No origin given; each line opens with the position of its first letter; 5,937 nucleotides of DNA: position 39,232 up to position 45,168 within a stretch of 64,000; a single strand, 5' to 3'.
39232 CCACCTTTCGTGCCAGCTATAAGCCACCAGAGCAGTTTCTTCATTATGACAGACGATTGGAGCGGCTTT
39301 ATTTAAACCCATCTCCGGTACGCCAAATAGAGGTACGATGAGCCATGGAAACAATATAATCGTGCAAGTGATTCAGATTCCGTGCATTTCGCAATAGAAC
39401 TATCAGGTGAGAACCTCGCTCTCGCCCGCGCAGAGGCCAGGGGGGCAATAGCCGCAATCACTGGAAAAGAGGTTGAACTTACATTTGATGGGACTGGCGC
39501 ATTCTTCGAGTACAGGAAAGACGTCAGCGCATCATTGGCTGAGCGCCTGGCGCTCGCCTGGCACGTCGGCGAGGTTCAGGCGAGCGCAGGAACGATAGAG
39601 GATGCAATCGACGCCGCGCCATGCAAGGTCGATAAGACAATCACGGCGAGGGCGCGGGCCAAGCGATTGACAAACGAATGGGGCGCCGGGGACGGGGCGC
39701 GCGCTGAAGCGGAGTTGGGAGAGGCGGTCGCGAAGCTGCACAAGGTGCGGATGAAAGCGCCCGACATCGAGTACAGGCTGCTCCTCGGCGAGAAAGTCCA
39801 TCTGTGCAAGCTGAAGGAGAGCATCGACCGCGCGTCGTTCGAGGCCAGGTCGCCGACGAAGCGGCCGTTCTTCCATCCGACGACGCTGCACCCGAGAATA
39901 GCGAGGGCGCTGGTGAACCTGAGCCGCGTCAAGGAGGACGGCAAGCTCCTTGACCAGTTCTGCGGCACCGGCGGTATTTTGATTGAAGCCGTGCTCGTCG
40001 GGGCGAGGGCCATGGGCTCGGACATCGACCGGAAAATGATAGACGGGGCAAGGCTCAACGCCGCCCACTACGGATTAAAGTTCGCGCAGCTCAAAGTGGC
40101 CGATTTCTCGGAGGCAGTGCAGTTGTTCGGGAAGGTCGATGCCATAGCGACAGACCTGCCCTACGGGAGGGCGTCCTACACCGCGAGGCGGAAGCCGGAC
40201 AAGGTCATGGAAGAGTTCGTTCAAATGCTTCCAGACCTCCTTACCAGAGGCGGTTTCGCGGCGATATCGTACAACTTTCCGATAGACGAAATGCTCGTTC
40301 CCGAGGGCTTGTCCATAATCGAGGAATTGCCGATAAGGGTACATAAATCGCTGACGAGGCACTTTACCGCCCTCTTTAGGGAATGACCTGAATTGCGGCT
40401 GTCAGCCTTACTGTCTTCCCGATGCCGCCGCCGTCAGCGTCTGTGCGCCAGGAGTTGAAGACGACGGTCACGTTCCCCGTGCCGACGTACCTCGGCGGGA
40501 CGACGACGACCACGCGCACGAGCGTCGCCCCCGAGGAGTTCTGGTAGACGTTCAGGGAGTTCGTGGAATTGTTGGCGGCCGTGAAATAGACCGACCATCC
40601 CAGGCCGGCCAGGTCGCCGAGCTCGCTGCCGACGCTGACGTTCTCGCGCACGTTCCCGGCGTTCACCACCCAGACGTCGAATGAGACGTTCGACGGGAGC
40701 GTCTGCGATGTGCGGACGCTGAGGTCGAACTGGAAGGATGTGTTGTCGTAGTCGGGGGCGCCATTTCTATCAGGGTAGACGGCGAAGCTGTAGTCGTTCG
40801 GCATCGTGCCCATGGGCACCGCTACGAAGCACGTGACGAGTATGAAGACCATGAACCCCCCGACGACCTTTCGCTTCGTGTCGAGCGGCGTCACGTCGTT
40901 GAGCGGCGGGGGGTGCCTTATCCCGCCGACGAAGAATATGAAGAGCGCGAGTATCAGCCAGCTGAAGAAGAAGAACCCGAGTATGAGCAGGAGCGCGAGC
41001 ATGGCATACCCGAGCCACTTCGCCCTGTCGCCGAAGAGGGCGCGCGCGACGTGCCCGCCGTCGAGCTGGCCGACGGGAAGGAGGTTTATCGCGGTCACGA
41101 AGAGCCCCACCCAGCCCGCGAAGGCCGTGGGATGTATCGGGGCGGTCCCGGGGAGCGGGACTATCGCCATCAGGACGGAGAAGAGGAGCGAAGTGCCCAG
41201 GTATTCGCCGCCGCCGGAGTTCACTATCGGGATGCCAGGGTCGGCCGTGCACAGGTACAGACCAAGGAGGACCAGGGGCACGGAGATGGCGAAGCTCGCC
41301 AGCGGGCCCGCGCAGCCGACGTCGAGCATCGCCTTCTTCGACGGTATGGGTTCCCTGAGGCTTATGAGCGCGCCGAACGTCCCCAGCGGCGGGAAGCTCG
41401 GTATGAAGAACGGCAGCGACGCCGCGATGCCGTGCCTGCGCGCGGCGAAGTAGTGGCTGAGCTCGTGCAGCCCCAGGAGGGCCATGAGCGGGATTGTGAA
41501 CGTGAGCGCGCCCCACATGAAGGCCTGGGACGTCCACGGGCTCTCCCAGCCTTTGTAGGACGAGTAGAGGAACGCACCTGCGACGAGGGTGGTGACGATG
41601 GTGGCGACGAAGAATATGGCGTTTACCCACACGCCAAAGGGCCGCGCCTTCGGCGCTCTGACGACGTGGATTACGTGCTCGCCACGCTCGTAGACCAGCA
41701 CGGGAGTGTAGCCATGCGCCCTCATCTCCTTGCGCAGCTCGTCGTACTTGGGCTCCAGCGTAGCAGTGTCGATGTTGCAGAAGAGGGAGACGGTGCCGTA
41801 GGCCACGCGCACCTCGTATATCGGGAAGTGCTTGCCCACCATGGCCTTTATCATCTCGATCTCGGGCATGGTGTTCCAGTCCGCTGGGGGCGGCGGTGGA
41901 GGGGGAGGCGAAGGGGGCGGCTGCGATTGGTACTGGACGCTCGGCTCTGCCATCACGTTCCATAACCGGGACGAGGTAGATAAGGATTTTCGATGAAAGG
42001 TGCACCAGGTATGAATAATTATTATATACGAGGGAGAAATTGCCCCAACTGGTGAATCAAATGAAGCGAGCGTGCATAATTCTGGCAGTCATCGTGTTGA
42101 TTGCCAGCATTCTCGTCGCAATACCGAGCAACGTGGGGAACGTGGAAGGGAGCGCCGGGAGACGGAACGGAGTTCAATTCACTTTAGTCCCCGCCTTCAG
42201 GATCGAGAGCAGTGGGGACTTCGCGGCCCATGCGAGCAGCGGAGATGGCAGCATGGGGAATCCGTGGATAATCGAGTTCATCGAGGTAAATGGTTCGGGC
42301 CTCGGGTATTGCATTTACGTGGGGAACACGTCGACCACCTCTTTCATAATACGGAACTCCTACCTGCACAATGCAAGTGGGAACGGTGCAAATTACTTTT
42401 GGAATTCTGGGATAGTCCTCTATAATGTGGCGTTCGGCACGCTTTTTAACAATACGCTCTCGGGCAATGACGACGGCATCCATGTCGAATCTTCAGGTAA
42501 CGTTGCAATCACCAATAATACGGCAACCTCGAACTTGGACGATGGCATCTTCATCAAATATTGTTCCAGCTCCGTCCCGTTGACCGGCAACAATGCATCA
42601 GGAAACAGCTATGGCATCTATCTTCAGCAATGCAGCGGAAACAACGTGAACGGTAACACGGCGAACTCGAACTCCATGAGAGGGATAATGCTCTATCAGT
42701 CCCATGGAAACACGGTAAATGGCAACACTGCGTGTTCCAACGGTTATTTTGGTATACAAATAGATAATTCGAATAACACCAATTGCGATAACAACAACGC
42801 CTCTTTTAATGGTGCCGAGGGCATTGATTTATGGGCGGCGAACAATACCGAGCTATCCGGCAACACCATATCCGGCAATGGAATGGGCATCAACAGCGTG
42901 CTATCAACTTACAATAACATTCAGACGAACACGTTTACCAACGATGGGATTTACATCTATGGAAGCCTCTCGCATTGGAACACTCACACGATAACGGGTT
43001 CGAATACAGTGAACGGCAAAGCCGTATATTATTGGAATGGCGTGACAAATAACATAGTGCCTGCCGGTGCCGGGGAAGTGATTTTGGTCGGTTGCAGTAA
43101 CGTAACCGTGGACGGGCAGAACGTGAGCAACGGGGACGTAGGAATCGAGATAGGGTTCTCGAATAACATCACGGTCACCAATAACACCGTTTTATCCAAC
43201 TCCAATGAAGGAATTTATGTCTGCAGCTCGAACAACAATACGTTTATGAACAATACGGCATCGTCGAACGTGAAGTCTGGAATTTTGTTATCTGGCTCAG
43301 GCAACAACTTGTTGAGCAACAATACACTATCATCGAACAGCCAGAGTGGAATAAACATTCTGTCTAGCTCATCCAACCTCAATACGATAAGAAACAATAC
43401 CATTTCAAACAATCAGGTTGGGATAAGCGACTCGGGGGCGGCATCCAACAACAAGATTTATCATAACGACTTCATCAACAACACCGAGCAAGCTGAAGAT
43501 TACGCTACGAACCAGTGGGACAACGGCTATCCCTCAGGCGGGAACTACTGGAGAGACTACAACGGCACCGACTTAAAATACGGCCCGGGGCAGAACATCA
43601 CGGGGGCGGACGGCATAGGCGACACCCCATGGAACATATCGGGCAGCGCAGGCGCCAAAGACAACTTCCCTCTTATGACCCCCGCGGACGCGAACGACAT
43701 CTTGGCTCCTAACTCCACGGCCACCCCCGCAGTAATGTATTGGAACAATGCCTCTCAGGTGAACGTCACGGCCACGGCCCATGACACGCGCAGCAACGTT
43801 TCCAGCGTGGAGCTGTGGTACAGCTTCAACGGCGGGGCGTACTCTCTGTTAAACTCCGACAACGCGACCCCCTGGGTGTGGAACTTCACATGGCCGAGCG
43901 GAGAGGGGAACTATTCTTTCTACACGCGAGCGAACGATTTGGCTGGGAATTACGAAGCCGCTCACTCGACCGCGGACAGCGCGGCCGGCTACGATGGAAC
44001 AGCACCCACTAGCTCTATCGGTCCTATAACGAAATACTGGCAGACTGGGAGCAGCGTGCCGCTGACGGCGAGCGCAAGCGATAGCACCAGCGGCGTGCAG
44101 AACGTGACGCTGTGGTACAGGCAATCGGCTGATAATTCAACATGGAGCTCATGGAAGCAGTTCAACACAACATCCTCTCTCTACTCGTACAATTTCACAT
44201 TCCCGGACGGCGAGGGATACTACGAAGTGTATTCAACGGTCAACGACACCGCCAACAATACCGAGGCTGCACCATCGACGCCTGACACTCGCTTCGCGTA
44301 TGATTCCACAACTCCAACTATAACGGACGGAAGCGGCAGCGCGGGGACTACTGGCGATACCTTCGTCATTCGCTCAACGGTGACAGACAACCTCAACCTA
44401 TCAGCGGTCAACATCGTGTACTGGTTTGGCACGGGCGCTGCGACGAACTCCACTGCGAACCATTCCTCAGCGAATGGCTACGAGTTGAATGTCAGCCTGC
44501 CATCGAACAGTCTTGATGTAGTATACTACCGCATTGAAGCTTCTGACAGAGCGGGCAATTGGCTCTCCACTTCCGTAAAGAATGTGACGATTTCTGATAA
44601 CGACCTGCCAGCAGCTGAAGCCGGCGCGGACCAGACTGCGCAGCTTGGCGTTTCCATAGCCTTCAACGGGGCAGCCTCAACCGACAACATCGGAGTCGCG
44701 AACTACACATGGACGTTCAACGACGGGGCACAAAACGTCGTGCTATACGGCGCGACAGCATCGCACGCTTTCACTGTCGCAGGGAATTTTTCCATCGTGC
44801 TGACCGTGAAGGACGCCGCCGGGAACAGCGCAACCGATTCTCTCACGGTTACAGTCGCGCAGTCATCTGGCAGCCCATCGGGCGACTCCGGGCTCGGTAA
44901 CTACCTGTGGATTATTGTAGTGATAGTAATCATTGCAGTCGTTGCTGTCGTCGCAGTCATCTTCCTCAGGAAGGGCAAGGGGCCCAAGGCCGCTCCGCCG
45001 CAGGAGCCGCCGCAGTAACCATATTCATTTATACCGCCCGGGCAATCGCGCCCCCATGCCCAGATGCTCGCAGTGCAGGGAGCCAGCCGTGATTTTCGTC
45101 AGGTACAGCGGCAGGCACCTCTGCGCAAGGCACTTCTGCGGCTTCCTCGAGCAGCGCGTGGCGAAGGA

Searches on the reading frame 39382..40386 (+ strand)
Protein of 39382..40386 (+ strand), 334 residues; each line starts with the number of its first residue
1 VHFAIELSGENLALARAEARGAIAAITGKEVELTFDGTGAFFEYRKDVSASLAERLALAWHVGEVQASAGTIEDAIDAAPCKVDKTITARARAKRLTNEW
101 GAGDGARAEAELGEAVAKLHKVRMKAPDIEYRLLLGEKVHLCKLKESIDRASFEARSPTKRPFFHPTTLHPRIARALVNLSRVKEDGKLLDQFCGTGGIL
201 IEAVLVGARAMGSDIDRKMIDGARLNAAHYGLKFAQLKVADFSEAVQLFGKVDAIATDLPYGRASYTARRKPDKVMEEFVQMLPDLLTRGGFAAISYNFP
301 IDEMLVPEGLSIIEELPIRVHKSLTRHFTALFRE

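Call 11: search_protein_families(library=pfam, proteins=[window:39382-40386:+], max_evalue=0.001)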
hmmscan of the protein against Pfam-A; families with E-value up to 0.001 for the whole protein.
window:39382-40386:+ (334 aa): 6 families
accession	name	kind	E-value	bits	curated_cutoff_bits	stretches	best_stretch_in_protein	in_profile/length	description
PF01170.24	UPF0020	-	9e-29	101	22.3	1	159-294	2-163/197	RMKL-like, methyltransferase domain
PF13847.12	Methyltransf_31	-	7.4e-08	32.6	27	1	185-283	3-101/145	Methyltransferase domain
PF13649.12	Methyltransf_25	-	7.5e-06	27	27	1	190-282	2-92/97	Methyltransferase domain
PF09445.16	Methyltransf_15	-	1.1e-05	25.5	22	1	188-271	3-91/165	RNA cap guanine-N2 methyltransferase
PF03602.21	Cons_hypoth95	-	0.00038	20.6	24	1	177-265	32-127/182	Conserved hypothetical protein 95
PF01555.25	N6_N4_Mtase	-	0.00047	20.6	26.7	0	157-221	155-217/221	DNA methylase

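Call 71: search_protein_families(library=ncbifam, proteins=[window:39382-40386:+], max_evalue=0.00001)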
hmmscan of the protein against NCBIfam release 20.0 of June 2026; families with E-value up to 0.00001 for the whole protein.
window:39382-40386:+ (334 aa): 5 families
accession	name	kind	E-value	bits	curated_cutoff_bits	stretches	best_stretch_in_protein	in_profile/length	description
TIGR01177.1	TIGR01177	hypoth_equivalog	2.1e-71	240.9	316.55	1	3-329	1-328/330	TIGR01177 family methyltransferase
NF040721.1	Trm14_Arch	equivalog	7.7e-14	51.6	280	1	121-207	130-213/370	tRNA (guanine(6)-N2)-methyltransferase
NF040850.1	Trm14_Thcoccales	equivalog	8e-13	48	480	1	124-313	160-347/365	tRNA (guanine(6)-N2)-methyltransferase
NF033398.1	rRNA_meth_EmtA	equivalog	6.2e-09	35.7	625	1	128-264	134-264/336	EmtA family 23S rRNA (guanine(2470)) methyltransferase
TIGR03534.1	RF_mod_PrmC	equivalog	4e-06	26.5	199.1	1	180-267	81-172/253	peptide chain release factor N(5)-glutamine methyltransferase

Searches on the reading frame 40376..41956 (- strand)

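Call 11: search_protein_families(library=pfam, proteins=[window:40376-41956:-], max_evalue=0.001)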
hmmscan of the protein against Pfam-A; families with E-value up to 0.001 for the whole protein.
window:40376-41956:- (526 aa): 1 family
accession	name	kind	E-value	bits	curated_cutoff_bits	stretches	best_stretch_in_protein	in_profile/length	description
PF02163.28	Peptidase_M50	-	5e-20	72.2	27.2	1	153-312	2-198/221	Peptidase family M50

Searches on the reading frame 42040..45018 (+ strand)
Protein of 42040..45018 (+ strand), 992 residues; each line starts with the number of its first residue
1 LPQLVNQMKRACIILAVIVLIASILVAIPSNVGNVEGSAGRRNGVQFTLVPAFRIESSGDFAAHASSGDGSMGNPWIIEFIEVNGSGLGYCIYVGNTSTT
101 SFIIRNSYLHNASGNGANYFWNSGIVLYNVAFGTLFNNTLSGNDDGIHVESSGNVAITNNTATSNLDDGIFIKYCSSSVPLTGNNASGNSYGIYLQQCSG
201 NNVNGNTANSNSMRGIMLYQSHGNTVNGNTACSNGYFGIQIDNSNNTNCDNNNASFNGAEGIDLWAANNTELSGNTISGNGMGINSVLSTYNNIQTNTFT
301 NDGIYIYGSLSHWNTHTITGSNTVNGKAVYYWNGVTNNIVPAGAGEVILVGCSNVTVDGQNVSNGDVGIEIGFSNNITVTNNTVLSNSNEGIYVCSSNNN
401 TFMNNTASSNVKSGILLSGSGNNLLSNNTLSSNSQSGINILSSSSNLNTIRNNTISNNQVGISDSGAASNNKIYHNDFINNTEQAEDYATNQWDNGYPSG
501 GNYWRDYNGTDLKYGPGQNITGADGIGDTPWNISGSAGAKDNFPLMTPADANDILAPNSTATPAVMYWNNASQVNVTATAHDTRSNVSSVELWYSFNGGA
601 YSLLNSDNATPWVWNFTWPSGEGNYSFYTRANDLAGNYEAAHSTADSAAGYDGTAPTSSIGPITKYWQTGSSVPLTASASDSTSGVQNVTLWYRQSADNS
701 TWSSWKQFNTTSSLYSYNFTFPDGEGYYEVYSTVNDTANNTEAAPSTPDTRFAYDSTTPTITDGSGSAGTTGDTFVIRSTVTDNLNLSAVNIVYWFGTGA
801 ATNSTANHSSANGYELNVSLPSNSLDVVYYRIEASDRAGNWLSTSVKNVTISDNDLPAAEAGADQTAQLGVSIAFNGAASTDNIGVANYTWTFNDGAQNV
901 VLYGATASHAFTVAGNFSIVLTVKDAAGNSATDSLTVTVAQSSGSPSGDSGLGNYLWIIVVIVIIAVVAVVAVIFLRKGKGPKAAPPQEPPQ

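Call 11: search_protein_families(library=pfam, proteins=[window:42040-45018:+], max_evalue=0.001)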
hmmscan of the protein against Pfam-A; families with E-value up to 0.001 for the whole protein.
window:42040-45018:+ (992 aa): 5 families
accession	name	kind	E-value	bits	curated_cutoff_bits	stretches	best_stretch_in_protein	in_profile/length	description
PF05048.19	NosD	-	6e-55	186.4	23.6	3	334-509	28-212/212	Periplasmic copper-binding protein (NosD)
PF13229.12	Beta_helix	-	1.1e-45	155.6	25.9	4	123-265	1-145/158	Right handed beta helix region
PF18911.6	PKD_4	-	5.6e-16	58.8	27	1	854-939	1-85/85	PKD domain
PF00801.26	PKD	-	4.8e-08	33.3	23.5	1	865-938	9-79/80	PKD domain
PF22352.2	K319L-like_PKD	-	1.1e-07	32.2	27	1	861-939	1-84/84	K319L-like, PKD domain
